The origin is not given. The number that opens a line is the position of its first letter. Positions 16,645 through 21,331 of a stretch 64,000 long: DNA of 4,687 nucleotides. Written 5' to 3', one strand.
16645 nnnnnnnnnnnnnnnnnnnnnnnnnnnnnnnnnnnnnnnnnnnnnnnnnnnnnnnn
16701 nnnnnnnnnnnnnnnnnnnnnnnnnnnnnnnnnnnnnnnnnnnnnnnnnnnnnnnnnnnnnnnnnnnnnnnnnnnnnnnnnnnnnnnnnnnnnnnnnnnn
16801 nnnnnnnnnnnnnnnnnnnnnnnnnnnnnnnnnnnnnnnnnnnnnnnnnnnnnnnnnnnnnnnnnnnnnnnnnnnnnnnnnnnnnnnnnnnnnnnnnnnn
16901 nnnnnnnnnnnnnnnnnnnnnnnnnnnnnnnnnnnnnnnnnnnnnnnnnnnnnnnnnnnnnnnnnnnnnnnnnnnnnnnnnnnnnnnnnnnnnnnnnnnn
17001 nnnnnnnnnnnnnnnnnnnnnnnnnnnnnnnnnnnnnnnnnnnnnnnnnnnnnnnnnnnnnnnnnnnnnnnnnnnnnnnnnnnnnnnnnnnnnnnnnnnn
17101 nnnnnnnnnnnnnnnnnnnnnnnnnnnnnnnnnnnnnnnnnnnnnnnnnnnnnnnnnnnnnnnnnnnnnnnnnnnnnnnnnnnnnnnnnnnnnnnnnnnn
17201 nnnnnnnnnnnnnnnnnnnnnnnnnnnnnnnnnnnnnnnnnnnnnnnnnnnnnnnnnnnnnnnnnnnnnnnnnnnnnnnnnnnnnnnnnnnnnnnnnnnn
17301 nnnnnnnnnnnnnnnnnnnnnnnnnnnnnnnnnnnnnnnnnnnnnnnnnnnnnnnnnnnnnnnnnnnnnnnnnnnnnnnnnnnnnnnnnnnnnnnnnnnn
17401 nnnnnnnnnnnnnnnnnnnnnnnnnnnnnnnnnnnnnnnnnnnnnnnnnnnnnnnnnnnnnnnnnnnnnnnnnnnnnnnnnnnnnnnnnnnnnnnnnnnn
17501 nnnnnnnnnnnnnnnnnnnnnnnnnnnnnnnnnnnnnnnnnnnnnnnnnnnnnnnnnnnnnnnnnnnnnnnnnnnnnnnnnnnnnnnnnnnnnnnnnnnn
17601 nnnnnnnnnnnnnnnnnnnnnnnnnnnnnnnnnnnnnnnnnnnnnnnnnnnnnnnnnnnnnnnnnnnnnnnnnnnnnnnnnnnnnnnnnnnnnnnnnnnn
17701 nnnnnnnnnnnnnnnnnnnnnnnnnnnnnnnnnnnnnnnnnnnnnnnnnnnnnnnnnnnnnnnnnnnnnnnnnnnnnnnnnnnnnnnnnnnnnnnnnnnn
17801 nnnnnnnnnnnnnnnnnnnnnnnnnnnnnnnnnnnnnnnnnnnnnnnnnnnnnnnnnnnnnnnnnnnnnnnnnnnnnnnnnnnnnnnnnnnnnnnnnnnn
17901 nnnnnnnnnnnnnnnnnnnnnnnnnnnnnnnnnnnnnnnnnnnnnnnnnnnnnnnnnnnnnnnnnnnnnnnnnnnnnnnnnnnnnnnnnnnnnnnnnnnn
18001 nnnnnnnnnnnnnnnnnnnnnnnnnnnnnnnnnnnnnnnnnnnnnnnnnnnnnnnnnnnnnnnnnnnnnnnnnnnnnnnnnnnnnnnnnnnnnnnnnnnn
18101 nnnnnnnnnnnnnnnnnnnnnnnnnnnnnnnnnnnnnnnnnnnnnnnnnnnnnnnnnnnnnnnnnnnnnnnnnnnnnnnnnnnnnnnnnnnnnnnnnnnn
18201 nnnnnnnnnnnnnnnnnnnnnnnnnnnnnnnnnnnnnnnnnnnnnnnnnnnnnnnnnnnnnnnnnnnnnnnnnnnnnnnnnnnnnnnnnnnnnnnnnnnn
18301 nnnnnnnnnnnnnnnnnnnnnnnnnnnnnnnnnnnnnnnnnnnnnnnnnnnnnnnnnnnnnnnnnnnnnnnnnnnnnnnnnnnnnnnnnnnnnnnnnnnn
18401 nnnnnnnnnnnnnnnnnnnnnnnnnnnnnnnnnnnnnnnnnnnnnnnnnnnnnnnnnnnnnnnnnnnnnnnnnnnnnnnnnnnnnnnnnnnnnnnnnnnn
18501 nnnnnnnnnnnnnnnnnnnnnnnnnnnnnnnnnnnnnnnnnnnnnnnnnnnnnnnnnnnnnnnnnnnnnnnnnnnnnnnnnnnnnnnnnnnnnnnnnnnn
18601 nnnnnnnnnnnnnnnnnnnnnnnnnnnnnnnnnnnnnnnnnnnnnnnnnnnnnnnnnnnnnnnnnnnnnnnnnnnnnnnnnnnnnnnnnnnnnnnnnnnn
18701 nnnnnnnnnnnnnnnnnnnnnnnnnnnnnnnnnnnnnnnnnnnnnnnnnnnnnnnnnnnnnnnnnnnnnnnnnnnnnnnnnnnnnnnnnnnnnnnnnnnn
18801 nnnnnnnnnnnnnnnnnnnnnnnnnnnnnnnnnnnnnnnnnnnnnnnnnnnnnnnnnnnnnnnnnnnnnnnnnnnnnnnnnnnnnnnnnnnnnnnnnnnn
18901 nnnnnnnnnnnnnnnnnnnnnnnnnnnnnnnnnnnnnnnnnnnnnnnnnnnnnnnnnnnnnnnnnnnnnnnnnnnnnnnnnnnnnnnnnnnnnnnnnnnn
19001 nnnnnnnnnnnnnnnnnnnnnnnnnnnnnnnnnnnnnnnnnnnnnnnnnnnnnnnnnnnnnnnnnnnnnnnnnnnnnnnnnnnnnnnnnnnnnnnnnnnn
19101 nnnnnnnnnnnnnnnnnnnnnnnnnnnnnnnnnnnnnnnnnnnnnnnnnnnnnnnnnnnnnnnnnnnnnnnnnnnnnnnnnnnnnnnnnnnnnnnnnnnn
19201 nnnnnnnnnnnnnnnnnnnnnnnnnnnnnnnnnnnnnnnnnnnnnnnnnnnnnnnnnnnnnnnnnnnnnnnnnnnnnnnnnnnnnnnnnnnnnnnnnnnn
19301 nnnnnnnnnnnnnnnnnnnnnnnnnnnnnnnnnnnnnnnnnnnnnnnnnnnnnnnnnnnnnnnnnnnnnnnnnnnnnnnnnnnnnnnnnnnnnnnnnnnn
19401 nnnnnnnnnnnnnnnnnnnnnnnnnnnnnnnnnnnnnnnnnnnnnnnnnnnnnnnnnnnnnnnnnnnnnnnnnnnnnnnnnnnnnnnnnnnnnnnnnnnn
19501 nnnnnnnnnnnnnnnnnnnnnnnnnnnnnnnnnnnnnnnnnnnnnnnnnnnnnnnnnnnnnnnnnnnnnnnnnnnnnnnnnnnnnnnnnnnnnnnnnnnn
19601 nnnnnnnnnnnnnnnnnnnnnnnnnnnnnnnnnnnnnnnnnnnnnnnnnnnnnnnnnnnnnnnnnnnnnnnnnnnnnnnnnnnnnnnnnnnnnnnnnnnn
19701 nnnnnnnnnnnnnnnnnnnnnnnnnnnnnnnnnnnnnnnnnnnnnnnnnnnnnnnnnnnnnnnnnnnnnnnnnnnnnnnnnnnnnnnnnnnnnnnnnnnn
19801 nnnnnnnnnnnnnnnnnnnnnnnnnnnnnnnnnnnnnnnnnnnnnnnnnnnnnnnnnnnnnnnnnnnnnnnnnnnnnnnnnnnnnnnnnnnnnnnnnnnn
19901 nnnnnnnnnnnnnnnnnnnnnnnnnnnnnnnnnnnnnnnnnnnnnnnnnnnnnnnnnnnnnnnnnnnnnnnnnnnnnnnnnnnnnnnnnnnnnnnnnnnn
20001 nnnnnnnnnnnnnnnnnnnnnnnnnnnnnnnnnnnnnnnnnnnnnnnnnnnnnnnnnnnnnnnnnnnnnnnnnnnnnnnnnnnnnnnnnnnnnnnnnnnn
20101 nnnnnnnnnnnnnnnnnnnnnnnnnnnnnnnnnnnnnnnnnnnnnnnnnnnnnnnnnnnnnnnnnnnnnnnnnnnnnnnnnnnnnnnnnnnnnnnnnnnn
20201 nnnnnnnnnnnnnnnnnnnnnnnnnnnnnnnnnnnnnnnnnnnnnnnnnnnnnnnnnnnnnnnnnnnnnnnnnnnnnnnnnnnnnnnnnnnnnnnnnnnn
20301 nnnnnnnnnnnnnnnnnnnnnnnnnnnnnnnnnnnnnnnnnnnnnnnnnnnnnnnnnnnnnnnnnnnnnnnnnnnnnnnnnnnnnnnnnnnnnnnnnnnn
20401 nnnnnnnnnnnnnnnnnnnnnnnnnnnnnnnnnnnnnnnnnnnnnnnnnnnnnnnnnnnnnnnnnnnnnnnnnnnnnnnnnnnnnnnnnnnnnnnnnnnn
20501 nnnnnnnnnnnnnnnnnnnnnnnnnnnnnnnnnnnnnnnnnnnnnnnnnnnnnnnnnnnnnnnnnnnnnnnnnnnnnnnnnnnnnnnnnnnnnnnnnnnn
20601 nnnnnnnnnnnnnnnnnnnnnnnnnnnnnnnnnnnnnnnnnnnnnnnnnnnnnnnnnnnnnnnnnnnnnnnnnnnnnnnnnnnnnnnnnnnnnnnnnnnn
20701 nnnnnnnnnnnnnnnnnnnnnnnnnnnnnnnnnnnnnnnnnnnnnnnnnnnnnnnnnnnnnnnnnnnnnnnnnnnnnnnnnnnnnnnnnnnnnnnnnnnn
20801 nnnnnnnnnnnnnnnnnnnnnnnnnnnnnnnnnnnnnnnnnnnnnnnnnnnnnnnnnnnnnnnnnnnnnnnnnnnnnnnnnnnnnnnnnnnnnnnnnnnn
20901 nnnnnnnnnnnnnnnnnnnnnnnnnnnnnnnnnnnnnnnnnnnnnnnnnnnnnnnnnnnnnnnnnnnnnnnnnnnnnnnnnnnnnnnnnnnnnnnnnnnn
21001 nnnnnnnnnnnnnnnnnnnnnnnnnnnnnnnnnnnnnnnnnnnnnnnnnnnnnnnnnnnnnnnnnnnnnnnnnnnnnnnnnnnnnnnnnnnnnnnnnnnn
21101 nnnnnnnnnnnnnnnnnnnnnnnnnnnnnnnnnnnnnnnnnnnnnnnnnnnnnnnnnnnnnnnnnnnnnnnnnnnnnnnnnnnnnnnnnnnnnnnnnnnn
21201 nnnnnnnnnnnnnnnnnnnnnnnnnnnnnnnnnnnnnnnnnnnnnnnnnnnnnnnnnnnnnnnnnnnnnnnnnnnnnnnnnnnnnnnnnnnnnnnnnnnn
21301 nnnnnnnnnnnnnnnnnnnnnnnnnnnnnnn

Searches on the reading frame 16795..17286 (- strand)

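Call 46: search_protein_families(library=pfam, proteins=[window:16795-17286:-], max_evalue=0.00001)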
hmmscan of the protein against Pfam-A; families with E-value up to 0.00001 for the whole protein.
window:16795-17286:- (163 aa): 2 families
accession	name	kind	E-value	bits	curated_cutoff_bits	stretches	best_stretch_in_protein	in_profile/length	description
PF08534.16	Redoxin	-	2.1e-20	73.4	26.6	1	37-157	2-136/148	Redoxin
PF00578.27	AhpC-TSA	-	2.9e-17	63.2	26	1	37-151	1-123/124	AhpC/TSA family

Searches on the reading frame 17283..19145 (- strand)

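Call 46: search_protein_families(library=pfam, proteins=[window:17283-19145:-], max_evalue=0.00001)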
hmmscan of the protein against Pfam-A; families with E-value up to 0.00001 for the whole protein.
window:17283-19145:- (620 aa): 2 families
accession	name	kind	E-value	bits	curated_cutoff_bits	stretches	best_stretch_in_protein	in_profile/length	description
PF16327.10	CcmF_C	-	6.2e-73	246.3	28.7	1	309-615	1-320/323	Cytochrome c-type biogenesis protein CcmF C-terminal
PF01578.25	Cytochrom_C_asm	-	3e-43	148.4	29.9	1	84-289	1-206/212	Cytochrome C assembly protein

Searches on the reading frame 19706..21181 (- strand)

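Call 46: search_protein_families(library=pfam, proteins=[window:19706-21181:-], max_evalue=0.00001)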
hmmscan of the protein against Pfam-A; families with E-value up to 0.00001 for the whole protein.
window:19706-21181:- (491 aa): 2 families
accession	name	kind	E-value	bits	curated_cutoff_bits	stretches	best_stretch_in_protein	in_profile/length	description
PF00425.24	Chorismate_bind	-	4.1e-85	285.9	27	1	224-479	2-257/257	chorismate binding enzyme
PF04715.19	Anth_synt_I_N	-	9.7e-25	87.9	23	1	32-171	4-139/140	Anthranilate synthase component I, N terminal region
